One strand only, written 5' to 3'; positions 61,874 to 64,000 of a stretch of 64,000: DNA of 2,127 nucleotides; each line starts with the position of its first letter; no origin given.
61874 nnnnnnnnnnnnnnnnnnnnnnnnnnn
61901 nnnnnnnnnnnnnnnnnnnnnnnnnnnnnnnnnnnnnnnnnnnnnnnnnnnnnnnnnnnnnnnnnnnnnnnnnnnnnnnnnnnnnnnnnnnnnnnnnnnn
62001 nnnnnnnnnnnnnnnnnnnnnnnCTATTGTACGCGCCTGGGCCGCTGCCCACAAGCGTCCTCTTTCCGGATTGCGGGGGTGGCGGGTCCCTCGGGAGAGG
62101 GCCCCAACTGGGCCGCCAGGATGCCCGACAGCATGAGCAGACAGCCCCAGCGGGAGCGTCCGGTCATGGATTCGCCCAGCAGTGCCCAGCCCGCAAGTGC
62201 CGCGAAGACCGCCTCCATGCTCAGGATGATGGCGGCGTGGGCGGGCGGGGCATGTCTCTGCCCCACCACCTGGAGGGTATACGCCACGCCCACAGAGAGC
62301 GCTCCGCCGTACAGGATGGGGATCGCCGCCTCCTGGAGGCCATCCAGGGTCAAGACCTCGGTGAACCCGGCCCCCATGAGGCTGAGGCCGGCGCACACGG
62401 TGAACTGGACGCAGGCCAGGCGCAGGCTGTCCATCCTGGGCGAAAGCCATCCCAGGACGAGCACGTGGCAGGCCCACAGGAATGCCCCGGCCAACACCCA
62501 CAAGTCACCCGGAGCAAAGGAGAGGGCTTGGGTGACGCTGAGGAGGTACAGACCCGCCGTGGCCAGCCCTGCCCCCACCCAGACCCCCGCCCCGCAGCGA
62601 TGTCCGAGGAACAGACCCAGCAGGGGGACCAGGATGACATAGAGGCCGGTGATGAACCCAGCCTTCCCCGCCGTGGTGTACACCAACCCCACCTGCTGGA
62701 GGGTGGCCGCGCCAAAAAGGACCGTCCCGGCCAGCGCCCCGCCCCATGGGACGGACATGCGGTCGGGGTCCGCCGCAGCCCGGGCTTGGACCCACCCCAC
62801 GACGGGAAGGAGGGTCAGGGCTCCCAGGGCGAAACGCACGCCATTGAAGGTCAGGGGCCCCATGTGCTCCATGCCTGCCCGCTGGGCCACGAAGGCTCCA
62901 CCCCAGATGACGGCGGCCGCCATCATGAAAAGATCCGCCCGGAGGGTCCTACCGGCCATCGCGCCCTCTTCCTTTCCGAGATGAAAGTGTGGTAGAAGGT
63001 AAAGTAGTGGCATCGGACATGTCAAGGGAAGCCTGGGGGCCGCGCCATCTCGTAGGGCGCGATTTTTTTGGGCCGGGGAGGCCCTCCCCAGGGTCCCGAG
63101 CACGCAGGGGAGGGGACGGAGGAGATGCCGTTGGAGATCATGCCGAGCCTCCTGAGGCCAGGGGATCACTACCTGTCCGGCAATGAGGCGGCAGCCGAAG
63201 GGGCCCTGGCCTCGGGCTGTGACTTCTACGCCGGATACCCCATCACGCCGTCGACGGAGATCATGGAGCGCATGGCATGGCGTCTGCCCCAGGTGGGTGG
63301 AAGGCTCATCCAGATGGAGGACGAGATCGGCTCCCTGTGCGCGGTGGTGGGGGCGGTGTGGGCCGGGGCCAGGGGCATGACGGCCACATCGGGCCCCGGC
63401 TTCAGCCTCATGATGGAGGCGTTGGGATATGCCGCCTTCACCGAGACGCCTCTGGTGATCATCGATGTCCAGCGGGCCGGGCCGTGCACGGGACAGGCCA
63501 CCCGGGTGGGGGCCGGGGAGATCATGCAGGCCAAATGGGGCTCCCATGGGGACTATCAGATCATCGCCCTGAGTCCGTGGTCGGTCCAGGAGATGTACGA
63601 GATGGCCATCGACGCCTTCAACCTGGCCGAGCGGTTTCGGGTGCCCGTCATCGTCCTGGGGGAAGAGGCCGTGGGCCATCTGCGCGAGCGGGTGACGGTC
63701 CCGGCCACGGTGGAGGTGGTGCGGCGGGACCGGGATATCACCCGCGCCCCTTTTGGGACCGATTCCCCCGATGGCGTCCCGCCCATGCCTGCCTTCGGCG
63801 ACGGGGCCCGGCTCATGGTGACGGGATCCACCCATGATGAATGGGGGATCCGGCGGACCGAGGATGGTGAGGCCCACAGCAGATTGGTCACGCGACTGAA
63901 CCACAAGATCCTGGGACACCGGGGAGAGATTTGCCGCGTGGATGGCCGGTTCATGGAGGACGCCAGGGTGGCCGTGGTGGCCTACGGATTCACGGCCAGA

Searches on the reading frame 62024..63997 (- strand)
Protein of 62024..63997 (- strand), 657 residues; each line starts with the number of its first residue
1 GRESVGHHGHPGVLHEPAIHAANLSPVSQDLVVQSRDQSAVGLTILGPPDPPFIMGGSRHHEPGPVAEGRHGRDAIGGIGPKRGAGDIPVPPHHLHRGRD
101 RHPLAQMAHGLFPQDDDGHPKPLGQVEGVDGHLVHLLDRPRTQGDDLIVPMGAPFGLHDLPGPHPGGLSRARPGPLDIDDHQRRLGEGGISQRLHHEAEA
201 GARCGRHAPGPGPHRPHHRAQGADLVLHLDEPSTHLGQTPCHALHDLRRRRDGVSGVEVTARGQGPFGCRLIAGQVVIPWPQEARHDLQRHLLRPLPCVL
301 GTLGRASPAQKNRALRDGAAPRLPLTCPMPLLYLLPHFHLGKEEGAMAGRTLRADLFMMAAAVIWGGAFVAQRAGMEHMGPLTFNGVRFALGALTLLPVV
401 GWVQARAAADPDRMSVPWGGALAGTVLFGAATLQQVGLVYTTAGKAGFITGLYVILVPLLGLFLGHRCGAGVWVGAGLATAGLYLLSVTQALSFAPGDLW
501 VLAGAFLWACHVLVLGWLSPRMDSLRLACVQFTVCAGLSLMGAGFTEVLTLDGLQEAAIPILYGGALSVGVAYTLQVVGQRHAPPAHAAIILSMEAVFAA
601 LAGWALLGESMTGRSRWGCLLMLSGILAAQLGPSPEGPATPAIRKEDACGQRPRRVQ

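Call 93: search_protein_families(library=pfam, proteins=[window:62024-63997:-], max_evalue=0.0001)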
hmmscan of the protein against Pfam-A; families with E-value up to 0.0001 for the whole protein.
window:62024-63997:- (657 aa): 1 family
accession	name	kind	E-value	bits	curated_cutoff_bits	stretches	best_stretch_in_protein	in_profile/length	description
PF00892.27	EamA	-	1.1e-34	120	28.2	2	496-627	2-131/135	EamA-like transporter family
